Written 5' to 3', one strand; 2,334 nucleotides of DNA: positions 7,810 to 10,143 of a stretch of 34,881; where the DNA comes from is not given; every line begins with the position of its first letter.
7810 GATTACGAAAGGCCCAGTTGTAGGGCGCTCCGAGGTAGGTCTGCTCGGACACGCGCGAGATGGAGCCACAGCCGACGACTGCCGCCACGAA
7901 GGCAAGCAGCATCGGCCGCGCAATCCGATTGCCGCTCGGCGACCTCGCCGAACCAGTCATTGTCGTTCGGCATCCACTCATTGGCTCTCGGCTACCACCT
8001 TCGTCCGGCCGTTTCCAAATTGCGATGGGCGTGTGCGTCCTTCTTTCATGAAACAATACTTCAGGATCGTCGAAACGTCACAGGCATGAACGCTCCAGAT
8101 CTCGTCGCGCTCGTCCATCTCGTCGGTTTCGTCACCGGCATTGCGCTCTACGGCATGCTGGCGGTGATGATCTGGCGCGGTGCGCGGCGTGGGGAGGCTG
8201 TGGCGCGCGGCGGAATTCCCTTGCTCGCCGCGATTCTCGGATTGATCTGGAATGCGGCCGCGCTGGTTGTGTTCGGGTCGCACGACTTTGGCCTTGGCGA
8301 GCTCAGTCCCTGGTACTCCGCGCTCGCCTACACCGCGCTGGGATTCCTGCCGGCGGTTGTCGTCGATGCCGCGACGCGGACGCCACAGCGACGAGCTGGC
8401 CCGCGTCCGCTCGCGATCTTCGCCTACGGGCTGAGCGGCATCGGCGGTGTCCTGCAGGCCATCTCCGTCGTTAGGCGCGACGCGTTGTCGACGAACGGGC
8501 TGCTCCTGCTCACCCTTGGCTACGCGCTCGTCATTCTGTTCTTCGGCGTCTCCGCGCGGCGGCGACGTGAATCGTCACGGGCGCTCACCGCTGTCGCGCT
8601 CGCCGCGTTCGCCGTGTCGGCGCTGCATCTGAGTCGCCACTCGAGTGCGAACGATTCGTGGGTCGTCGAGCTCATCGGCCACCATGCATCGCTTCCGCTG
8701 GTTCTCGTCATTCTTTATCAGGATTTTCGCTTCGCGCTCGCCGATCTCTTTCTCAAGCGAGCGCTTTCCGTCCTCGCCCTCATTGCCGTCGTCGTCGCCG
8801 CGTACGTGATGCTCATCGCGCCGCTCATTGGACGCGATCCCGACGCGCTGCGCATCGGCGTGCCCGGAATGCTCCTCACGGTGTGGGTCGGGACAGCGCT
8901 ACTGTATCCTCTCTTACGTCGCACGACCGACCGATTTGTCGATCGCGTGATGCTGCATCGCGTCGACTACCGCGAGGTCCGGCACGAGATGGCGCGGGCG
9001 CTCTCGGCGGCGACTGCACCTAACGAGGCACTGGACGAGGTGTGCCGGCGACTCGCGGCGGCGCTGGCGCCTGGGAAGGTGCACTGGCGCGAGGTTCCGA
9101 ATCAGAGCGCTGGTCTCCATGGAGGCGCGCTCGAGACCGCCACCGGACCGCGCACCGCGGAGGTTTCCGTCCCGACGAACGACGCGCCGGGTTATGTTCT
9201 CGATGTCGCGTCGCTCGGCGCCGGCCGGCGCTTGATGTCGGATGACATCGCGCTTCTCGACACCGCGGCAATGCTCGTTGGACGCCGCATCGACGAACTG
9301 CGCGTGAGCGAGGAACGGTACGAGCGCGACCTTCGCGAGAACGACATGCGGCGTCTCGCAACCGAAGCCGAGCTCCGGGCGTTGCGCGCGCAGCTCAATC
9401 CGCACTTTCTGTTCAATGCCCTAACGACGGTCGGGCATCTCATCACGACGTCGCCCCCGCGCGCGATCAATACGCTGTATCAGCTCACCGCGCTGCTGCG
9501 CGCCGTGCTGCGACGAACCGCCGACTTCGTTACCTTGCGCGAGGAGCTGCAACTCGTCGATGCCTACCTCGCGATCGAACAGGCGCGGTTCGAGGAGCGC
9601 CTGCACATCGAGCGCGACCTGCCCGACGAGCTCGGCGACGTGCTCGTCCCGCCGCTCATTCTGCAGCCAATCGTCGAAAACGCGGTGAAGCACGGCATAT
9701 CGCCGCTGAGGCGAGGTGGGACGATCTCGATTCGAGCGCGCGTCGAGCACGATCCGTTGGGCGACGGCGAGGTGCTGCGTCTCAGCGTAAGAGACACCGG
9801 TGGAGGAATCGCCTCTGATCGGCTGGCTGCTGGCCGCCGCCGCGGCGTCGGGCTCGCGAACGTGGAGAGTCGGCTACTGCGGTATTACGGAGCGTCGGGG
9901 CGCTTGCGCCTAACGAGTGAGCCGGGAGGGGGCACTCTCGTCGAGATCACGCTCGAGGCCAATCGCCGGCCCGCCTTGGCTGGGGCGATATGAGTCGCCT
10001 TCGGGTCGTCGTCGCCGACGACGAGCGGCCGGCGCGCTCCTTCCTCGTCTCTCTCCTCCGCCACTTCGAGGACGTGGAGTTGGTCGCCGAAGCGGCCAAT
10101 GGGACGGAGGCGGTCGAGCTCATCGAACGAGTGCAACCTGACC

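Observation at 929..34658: Non-palindromic word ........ (core CCTAACG) occurs 25 times in 34.9 kb, in both orientations and every stop-free frame, at the cost of rare codons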

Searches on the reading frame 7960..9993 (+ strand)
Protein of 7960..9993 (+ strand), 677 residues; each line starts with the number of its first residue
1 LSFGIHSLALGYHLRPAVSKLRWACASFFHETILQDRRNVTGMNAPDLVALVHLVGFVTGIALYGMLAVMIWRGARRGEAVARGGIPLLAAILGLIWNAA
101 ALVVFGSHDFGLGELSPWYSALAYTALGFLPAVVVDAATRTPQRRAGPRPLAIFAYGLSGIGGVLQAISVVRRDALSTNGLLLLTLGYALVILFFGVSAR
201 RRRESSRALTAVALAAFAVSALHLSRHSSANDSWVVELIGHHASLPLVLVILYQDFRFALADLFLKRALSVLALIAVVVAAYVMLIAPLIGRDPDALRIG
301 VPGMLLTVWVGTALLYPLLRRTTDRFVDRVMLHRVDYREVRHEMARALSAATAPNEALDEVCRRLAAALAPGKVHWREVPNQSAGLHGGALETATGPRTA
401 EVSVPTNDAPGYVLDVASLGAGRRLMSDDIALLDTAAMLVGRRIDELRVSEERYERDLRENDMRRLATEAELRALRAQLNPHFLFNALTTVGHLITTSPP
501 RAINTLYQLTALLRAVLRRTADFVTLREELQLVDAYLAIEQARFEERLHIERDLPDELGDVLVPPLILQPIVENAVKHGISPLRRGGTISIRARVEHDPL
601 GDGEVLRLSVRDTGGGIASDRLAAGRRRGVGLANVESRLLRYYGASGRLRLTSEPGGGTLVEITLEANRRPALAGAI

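Call 7: search_protein_families(library=pfam, proteins=[window:7960-9993:+])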
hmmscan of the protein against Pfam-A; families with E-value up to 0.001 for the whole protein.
window:7960-9993:+ (677 aa): 2 families
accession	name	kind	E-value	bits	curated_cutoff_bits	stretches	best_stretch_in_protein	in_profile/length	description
PF06580.19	His_kinase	-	1e-23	83.8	25.2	1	470-548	1-81/81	Histidine kinase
PF02518.31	HATPase_c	-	4.4e-13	50.1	26.4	1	567-667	9-109/111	Histidine kinase-, DNA gyrase B-, and HSP90-like ATPase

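Call 29: find_homologous_proteins(query=window:8074-9990:+, max_evalue=1e-30)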
Query window:8074-9990:+ (639 aa): 3406 proteins with E <= 1e-30 among 8000 candidates; the best 120 are listed.
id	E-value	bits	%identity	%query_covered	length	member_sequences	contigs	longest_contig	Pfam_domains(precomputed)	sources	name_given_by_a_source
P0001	0.0e+0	1357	100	99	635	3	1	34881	PF02518.32,PF06580.20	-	-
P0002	0.0e+0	1231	92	99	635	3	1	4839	PF02518.32,PF06580.20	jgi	jgi:signal transduction histidine kinase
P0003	0.0e+0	1180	87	99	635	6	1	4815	PF02518.32,PF06580.20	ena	-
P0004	0.0e+0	1174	87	99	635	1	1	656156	PF02518.32,PF06580.20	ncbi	ncbi:MAG: sensor histidine kinase [Gemmatimonadaceae bacterium]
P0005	0.0e+0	1150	85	99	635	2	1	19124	PF02518.32,PF06580.20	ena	-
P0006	0.0e+0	1148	85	99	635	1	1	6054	PF02518.32,PF06580.20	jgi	jgi:two-component system, LytTR family, sensor kinase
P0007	0.0e+0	1132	84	99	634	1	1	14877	PF02518.32,PF06580.20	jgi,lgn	jgi:signal transduction histidine kinase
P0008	0.0e+0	1129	84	99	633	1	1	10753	PF02518.32,PF06580.20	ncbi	-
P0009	0.0e+0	1118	83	99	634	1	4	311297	PF02518.32,PF06580.20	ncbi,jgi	ncbi:MAG TPA: histidine kinase [Gemmatimonadaceae bacterium]|jgi:two-component sensor histidine kina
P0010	0.0e+0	1115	83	99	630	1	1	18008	PF02518.32,PF06580.20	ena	-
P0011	0.0e+0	1115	83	99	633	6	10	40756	PF02518.32,PF06580.20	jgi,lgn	jgi:hypothetical protein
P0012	0.0e+0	1114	83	99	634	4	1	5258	PF02518.32,PF06580.20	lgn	-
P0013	0.0e+0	1114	84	99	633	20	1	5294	PF02518.32,PF06580.20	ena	-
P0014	0.0e+0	1112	83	99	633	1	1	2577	PF02518.32,PF06580.20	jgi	jgi:hypothetical protein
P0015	0.0e+0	1091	81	98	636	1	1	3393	PF02518.32,PF06580.20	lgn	-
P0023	3.9e-250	850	66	99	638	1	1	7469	PF02518.32,PF06580.20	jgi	jgi:signal transduction histidine kinase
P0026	2.5e-222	758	60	97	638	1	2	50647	PF02518.32,PF06580.20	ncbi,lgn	-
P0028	3.6e-216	738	58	99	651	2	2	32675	PF02518.32,PF06580.20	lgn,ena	-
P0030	8.5e-212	723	58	99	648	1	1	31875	PF02518.32,PF06580.20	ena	-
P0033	2.0e-210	719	59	97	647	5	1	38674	PF02518.32,PF06580.20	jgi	jgi:signal transduction histidine kinase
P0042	3.4e-183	629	55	97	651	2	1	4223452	PF02518.32,PF06580.20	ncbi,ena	-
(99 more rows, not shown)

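Call 30: find_encoding_contigs(protein=P0004, flank=10000, max_places=3)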
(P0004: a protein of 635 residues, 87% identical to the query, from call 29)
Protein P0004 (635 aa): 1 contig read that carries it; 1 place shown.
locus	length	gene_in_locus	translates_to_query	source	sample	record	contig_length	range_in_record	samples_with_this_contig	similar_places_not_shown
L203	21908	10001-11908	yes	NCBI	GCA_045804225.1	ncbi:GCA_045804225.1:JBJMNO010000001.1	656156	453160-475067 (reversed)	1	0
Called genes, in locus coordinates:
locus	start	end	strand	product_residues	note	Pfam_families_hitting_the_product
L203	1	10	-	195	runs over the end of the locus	-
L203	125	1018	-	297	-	PF07719:TPR_2 (faint), PF00515:TPR_1 (faint), PF13176:TPR_7 (faint), PF13181:TPR_8 (faint), PF13374:TPR_10 (faint), PF13432:TPR_16 (faint), PF17874:TPR_MalT (faint), PF13424:TPR_12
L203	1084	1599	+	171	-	-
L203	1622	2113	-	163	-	-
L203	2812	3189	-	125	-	PF00072:Response_reg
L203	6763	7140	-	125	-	-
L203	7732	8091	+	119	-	-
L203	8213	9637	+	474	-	-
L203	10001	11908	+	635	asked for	PF06580:His_kinase, PF02518:HATPase_c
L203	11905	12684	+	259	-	PF00072:Response_reg, PF04397:LytTR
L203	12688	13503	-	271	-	PF01790:LGT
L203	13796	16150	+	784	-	PF13620:CarboxypepD_reg, PF13715:CarbopepD_reg_2, PF00593:TonB_dep_Rec_b-barrel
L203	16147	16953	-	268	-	-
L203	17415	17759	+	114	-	-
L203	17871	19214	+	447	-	-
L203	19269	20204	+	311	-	PF01297:ZnuA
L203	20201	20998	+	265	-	PF00005:ABC_tran, PF02463:SMC_N (faint), PF13304:AAA_21 (faint)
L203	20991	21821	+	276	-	PF00950:ABC-3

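Call 31: find_encoding_contigs(protein=P0009, flank=10000, max_places=4)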
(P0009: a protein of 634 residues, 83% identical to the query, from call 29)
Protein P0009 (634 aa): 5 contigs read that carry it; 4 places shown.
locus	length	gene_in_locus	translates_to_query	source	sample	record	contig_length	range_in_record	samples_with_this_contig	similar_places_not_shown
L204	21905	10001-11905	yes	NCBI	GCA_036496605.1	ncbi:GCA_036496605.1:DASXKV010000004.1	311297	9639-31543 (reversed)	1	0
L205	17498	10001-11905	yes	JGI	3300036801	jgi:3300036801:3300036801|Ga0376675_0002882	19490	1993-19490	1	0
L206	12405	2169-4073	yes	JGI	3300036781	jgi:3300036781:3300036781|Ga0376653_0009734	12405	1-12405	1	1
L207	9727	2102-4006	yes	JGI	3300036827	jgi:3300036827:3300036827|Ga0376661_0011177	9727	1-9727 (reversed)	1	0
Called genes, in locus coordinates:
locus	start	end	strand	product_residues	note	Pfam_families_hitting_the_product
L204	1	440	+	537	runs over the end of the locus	PF02652:Lactate_perm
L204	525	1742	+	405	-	PF00743:FMO-like, PF01266:DAO (faint), PF01494:FAD_binding_3 (weak), PF03486:HI0933_like (faint), PF07992:Pyr_redox_2, PF13454:NAD_binding_9 (faint), PF13738:Pyr_redox_3, PF13434:Lys_Orn_oxgnase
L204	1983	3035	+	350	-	PF00069:Pkinase, PF07714:PK_Tyr_Ser-Thr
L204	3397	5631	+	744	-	PF00403:HMA, PF00122:E1-E2_ATPase, PF00702:Hydrolase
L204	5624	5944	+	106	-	PF02583:Trns_repr_metal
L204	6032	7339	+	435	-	PF00155:Aminotran_1_2 (faint), PF00266:Aminotran_5, PF01041:DegT_DnrJ_EryC1 (weak)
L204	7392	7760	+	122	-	-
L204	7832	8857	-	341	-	-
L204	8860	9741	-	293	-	-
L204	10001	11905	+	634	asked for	PF06580:His_kinase, PF02518:HATPase_c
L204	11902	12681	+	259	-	PF00072:Response_reg, PF04397:LytTR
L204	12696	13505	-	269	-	PF01790:LGT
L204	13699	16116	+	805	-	PF13620:CarboxypepD_reg, PF13715:CarbopepD_reg_2, PF07715:Plug (faint), PF00593:TonB_dep_Rec_b-barrel, PF14905:OMP_b-brl_3 (faint)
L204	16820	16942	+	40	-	-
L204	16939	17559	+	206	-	PF01569:PAP2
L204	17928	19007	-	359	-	PF04185:Phosphoesterase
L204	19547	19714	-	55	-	-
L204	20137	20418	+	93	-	-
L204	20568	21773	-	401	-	-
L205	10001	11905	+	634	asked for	PF06580:His_kinase, PF02518:HATPase_c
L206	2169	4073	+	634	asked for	PF06580:His_kinase, PF02518:HATPase_c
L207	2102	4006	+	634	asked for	PF06580:His_kinase, PF02518:HATPase_c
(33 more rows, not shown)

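Call 32: find_encoding_contigs(protein=P0011, flank=10000, max_places=4)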
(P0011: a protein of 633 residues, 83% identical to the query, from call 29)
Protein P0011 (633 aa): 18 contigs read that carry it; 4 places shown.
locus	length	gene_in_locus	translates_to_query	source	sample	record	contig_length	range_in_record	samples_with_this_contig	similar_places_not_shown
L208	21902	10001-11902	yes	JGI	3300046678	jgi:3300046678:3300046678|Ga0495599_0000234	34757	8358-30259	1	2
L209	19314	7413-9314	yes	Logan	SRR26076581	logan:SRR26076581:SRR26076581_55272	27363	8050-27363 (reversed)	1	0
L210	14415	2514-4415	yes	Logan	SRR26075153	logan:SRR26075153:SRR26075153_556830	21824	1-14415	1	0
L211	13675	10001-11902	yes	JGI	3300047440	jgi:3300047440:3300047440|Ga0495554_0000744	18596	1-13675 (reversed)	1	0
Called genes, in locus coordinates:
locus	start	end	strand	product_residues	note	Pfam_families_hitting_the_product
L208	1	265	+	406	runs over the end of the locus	PF02321:OEP (weak)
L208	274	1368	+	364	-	PF25917:BSH_RND (faint), PF25967:RND-MFP_C, PF25989:YknX_C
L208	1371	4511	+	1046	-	PF00873:ACR_tran, PF03176:MMPL (weak), PF02355:SecD_SecF_C (faint), PF03176:MMPL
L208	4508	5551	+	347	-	PF23381:Beta-prop_IFT122_1st (weak), PF25174:Beta-prop_THOC3 (faint), PF23414:Beta-prop_EML_2 (faint)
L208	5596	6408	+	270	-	PF01569:PAP2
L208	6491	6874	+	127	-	PF03413:PepSY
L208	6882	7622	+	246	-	PF01569:PAP2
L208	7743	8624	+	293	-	PF01569:PAP2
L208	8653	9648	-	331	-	-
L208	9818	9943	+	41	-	-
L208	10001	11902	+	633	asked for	PF06580:His_kinase, PF02518:HATPase_c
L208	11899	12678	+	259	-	PF00072:Response_reg, PF04397:LytTR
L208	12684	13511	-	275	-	PF01790:LGT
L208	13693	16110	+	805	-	PF13620:CarboxypepD_reg, PF13715:CarbopepD_reg_2, PF00593:TonB_dep_Rec_b-barrel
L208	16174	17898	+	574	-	-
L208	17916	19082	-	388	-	PF04966:OprB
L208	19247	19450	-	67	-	-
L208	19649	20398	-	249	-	PF00072:Response_reg, PF00486:Trans_reg_C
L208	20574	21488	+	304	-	-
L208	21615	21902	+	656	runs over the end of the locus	PF02705:K_trans (weak), PF13520:AA_permease_2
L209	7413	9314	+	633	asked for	PF06580:His_kinase, PF02518:HATPase_c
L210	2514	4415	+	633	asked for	PF06580:His_kinase, PF02518:HATPase_c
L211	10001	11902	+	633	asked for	PF06580:His_kinase, PF02518:HATPase_c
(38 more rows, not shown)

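Call 34: find_encoding_contigs(protein=P0026, flank=10000, max_places=2)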
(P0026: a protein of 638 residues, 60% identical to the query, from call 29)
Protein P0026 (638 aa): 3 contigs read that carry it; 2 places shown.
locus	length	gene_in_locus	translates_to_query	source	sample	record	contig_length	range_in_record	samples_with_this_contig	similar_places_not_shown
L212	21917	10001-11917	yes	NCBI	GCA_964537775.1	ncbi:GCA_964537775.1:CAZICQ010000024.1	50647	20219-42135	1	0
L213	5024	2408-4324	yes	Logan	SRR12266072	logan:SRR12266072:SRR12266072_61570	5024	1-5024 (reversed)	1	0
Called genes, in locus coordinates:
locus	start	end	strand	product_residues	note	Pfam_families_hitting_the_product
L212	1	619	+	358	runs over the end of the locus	PF01075:Glyco_transf_9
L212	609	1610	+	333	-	PF00480:ROK, PF01869:BcrAD_BadFG (faint)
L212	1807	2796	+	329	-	PF00294:PfkB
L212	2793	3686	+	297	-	PF13581:HATPase_c_2 (weak), PF02518:HATPase_c (weak)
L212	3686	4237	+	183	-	-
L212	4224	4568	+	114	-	PF01568:Molydop_binding (weak)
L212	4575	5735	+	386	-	PF01053:Cys_Met_Meta_PP, PF01212:Beta_elim_lyase (faint)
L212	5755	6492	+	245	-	PF00005:ABC_tran, PF13304:AAA_21 (faint)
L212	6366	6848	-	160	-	-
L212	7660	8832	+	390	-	PF24161:CCDC39 (weak), PF01551:Peptidase_M23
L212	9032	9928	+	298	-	PF01261:AP_endonuc_2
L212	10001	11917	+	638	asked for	PF06580:His_kinase, PF02518:HATPase_c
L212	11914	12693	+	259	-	PF00072:Response_reg, PF04397:LytTR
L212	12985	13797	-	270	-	PF01790:LGT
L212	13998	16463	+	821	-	PF13620:CarboxypepD_reg, PF13715:CarbopepD_reg_2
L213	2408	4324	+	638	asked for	PF06580:His_kinase, PF02518:HATPase_c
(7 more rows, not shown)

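Call 35: find_encoding_contigs(protein=P0042, flank=10000, max_places=2)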
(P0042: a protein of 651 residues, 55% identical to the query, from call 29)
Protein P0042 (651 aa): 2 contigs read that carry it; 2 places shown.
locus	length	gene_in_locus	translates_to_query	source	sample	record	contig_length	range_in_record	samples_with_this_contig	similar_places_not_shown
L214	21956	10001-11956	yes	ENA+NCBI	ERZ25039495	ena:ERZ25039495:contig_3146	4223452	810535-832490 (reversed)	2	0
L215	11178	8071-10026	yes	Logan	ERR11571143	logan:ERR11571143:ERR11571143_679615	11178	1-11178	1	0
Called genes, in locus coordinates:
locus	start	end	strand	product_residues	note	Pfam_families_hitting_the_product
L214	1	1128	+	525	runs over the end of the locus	-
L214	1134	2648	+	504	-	PF01663:Phosphodiest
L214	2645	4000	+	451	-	-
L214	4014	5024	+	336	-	PF00685:Sulfotransfer_1 (faint), PF13469:Sulfotransfer_3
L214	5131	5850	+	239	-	-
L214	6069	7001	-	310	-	PF13513:HEAT_EZ (faint), PF02985:HEAT (faint), PF13646:HEAT_2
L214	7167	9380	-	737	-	PF13620:CarboxypepD_reg, PF13715:CarbopepD_reg_2 (weak)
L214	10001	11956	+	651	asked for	PF06580:His_kinase, PF02518:HATPase_c (faint)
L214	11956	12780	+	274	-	PF00072:Response_reg, PF04397:LytTR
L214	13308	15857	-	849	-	PF02368:Big_2 (weak)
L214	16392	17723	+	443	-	PF01436:NHL (faint), PF08450:SGL (faint)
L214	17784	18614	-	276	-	PF01522:Polysacc_deac_1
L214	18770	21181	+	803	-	PF12704:MacB_PCD, PF02687:FtsX, PF12704:MacB_PCD, PF02687:FtsX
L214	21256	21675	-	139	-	PF05552:MS_channel_1st_1 (weak)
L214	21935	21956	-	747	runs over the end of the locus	PF00324:AA_permease, PF13520:AA_permease_2, PF13906:AA_permease_C (weak), PF00582:Usp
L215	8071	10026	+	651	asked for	PF06580:His_kinase, PF02518:HATPase_c (faint)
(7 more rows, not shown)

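Call 36: find_encoding_contigs(protein=P0023, flank=10000, max_places=2)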
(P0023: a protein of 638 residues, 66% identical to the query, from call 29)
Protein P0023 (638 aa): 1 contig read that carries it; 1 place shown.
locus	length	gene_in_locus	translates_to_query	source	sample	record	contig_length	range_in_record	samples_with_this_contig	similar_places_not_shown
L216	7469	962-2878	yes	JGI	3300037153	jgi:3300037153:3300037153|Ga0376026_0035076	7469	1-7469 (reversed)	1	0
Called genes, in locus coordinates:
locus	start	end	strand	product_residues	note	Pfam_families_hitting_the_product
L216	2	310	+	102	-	?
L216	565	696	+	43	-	-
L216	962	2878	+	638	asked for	PF06580:His_kinase, PF02518:HATPase_c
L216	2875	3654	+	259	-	PF00072:Response_reg, PF04397:LytTR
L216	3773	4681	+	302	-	PF02985:HEAT (faint), PF12717:Cnd1 (faint), PF21581:SCD (faint), PF13646:HEAT_2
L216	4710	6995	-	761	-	PF13620:CarboxypepD_reg, PF13715:CarbopepD_reg_2, PF07715:Plug, PF00593:TonB_dep_Rec_b-barrel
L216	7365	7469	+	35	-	?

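Call 56: find_encoding_contigs(protein=P0028, flank=10000, max_places=2)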
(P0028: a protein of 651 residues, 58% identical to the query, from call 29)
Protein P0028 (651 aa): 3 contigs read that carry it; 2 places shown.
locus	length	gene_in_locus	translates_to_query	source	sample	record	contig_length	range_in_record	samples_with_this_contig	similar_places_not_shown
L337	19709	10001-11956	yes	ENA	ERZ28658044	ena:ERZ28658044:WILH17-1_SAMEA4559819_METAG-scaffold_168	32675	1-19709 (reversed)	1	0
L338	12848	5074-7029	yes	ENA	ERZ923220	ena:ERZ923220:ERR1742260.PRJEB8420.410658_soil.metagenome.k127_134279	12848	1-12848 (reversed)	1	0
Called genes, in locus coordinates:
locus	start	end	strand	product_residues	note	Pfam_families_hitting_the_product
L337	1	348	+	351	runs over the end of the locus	PF02775:TPP_enzyme_C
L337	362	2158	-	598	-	PF02897:Peptidase_S9_N, PF26550:Tricorn_2nd, PF25174:Beta-prop_THOC3 (weak), PF26549:Tricorn_N (weak), PF01738:DLH, PF02129:Peptidase_S15 (weak), PF20434:BD-FAE, PF00326:Peptidase_S9, +4 more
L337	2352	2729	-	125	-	PF00072:Response_reg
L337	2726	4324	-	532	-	PF02518:HATPase_c, PF00072:Response_reg, PF01627:Hpt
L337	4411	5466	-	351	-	-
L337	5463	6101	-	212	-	PF00072:Response_reg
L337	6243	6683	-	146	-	PF07681:DoxX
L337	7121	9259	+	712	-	PF07715:Plug, PF00593:TonB_dep_Rec_b-barrel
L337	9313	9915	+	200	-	-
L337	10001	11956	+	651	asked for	PF06580:His_kinase, PF02518:HATPase_c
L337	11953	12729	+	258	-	PF00072:Response_reg, PF04397:LytTR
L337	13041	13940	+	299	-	PF14321:DUF4382, PF13620:CarboxypepD_reg, PF22904:NOMO1-like_2nd (faint)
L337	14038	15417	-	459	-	PF01523:PmbA_TldD_1st (faint), PF19290:PmbA_TldD_2nd (weak), PF19289:PmbA_TldD_3rd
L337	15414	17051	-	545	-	PF01523:PmbA_TldD_1st, PF19290:PmbA_TldD_2nd (weak), PF19289:PmbA_TldD_3rd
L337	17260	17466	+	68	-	PF04014:MazE_antitoxin (weak)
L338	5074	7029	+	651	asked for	PF06580:His_kinase, PF02518:HATPase_c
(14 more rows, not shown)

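Call 57: find_encoding_contigs(protein=P0033, flank=10000, max_places=2)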
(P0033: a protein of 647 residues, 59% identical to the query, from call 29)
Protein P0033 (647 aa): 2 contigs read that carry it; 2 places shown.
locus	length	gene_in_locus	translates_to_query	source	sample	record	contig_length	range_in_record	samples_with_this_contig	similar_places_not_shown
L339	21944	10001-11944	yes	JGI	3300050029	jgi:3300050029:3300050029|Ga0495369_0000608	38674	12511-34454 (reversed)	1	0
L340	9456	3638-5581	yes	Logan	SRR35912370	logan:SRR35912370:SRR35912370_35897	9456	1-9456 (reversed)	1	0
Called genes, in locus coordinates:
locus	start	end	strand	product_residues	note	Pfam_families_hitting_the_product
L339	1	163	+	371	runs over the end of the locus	PF01261:AP_endonuc_2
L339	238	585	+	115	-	-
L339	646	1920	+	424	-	PF02321:OEP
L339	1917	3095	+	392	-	PF25917:BSH_RND (faint), PF25997:BSH_YhbJ (faint), PF25919:BSH_CusB (weak), PF25973:BSH_CzcB, PF25954:Beta-barrel_RND_2, PF25967:RND-MFP_C, PF25975:CzcB_C (weak), PF25989:YknX_C (weak)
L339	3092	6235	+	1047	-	PF00873:ACR_tran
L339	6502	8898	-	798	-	PF13620:CarboxypepD_reg, PF13715:CarbopepD_reg_2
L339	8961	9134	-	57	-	-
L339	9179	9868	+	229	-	-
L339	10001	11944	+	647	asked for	PF06580:His_kinase, PF02518:HATPase_c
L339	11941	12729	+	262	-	PF00072:Response_reg, PF04397:LytTR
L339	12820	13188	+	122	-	-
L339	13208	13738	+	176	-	PF00999:Na_H_Exchanger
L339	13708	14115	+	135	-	-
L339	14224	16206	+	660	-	PF07715:Plug, PF00593:TonB_dep_Rec_b-barrel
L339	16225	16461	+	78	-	-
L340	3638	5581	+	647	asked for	PF06580:His_kinase, PF02518:HATPase_c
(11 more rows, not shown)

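Call 58: find_encoding_contigs(protein=P0030, flank=10000, max_places=2)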
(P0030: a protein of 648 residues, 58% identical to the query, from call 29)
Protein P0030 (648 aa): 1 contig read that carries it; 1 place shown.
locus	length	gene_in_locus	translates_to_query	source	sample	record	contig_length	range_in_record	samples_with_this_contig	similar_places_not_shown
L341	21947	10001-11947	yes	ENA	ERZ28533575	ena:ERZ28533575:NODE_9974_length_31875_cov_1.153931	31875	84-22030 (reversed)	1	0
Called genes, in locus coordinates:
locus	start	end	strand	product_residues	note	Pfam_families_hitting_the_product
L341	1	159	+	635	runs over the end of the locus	PF01145:Band_7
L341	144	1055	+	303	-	PF01145:Band_7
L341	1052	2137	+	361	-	PF01145:Band_7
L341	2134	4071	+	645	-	PF00122:E1-E2_ATPase, PF00702:Hydrolase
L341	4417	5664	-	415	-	-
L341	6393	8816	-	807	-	PF13620:CarboxypepD_reg, PF13715:CarbopepD_reg_2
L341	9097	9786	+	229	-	-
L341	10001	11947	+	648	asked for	PF06580:His_kinase, PF02518:HATPase_c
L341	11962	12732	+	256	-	PF00072:Response_reg, PF04397:LytTR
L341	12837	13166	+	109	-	PF04234:CopC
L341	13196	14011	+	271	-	PF01790:LGT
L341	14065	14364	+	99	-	PF01402:RHH_1 (weak)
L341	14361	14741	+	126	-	PF01850:PIN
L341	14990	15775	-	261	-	PF01738:DLH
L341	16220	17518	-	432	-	-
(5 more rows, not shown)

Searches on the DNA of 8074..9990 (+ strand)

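Call 77: search_rna_families(sources=[L203, window], threshold=gathering)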
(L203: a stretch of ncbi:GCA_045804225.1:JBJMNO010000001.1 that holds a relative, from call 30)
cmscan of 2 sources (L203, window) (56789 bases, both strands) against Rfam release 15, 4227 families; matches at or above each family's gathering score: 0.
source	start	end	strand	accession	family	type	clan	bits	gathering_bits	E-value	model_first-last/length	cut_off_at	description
